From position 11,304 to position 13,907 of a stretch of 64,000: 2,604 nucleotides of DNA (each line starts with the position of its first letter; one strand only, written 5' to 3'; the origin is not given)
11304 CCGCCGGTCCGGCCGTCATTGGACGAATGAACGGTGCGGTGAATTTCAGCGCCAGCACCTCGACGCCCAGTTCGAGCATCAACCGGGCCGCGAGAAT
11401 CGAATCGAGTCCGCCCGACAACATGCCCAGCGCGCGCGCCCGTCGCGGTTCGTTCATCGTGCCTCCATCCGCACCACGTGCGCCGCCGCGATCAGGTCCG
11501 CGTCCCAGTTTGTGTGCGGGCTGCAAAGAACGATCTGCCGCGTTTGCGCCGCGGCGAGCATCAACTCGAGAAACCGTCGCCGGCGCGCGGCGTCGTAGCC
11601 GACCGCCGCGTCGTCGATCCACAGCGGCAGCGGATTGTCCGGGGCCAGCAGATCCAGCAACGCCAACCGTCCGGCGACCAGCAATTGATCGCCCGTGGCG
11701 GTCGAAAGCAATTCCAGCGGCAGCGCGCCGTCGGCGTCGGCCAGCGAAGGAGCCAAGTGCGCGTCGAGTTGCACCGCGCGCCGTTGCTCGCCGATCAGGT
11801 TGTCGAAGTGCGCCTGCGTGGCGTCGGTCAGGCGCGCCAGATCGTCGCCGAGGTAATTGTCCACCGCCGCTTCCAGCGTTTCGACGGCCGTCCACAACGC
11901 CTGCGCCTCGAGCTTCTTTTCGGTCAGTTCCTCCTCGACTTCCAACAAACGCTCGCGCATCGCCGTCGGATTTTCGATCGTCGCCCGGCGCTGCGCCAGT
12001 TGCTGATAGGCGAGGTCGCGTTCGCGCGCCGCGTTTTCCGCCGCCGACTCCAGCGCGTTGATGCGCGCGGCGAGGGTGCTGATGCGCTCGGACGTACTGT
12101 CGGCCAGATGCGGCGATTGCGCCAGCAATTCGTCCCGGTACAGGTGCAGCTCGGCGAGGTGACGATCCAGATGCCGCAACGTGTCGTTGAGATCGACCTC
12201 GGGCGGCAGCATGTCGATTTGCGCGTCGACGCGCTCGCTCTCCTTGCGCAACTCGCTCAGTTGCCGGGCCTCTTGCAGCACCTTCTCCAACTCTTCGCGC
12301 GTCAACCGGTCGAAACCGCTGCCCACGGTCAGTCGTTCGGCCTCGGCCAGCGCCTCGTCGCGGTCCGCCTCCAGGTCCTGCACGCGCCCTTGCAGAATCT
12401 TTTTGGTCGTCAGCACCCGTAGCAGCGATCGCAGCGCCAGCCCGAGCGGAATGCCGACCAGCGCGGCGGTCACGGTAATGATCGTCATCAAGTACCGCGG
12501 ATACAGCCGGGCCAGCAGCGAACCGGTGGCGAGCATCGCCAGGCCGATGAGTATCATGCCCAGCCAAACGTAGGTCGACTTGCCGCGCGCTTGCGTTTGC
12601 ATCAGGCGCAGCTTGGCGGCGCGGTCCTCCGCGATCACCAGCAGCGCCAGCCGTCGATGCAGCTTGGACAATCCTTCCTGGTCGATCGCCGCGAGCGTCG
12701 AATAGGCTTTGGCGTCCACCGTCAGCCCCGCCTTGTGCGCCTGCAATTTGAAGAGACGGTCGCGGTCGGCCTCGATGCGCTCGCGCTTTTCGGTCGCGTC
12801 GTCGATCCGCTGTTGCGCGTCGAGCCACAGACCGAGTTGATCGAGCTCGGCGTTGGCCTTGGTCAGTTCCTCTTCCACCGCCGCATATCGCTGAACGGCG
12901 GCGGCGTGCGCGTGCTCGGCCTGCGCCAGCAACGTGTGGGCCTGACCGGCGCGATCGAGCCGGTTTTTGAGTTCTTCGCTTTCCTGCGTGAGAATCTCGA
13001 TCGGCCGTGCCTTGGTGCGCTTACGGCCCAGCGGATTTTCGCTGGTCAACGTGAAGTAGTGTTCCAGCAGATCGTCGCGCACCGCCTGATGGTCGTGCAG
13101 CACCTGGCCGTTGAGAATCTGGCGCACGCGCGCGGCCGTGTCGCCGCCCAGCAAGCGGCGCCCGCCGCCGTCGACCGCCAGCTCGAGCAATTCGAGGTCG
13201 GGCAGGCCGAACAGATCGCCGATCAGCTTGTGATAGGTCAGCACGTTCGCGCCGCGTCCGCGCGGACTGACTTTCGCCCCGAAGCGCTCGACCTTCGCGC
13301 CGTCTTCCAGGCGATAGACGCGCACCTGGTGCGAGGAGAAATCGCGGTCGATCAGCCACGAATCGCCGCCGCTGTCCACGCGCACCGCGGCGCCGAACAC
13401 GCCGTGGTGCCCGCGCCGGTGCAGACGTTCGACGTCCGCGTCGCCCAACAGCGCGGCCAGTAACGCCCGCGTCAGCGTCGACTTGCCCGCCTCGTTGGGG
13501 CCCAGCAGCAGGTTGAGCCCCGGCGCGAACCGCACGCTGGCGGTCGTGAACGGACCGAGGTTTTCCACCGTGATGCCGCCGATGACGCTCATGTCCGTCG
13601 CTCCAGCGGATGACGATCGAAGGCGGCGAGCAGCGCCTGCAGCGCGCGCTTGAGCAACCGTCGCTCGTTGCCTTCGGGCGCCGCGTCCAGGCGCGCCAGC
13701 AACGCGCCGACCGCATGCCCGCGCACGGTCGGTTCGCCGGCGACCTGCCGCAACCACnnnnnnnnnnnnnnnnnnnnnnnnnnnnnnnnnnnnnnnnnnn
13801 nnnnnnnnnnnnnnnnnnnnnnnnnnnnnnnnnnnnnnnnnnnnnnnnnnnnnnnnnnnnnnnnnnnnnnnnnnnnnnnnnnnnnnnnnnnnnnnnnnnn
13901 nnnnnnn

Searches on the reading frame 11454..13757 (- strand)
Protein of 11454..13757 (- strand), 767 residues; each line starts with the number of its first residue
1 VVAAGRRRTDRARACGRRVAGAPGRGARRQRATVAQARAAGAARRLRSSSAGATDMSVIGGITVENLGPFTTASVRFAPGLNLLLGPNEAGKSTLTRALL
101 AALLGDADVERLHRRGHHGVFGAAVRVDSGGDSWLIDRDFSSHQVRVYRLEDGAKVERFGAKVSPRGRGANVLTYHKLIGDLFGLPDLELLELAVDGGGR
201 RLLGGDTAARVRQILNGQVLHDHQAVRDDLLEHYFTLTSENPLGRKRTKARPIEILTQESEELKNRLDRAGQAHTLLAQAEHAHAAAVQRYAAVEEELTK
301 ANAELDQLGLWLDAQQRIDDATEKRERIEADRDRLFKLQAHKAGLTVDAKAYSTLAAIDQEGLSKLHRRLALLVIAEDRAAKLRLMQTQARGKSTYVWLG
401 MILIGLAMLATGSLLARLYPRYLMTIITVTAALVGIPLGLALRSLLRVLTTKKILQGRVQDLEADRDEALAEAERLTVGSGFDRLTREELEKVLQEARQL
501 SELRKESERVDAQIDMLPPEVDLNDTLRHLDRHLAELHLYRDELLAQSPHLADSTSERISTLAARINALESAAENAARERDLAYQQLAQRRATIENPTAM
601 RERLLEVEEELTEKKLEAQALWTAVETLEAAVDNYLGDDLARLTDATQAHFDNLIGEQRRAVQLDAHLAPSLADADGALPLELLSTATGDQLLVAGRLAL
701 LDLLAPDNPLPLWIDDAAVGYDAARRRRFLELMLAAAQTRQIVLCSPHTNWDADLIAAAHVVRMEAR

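Call 38: search_protein_families(library=pfam, proteins=[window:11454-13757:-])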
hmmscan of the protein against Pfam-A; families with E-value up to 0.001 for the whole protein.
window:11454-13757:- (767 aa): 5 families
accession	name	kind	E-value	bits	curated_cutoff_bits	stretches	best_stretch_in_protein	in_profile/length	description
PF13476.12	AAA_23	-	5e-11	44.1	27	1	62-328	2-193/201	AAA domain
PF13514.12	AAA_27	-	4.7e-07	30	22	1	63-105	7-52/206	AAA domain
PF13175.12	AAA_15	-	5.7e-05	23.3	32.1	1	61-100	5-44/374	AAA ATPase domain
PF13555.12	AAA_29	-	0.00016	21.8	27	1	63-107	5-50/61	P-loop containing region of AAA domain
PF02463.25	SMC_N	-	0.00057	19.8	40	0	61-109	4-53/220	RecF/RecN/SMC N terminal domain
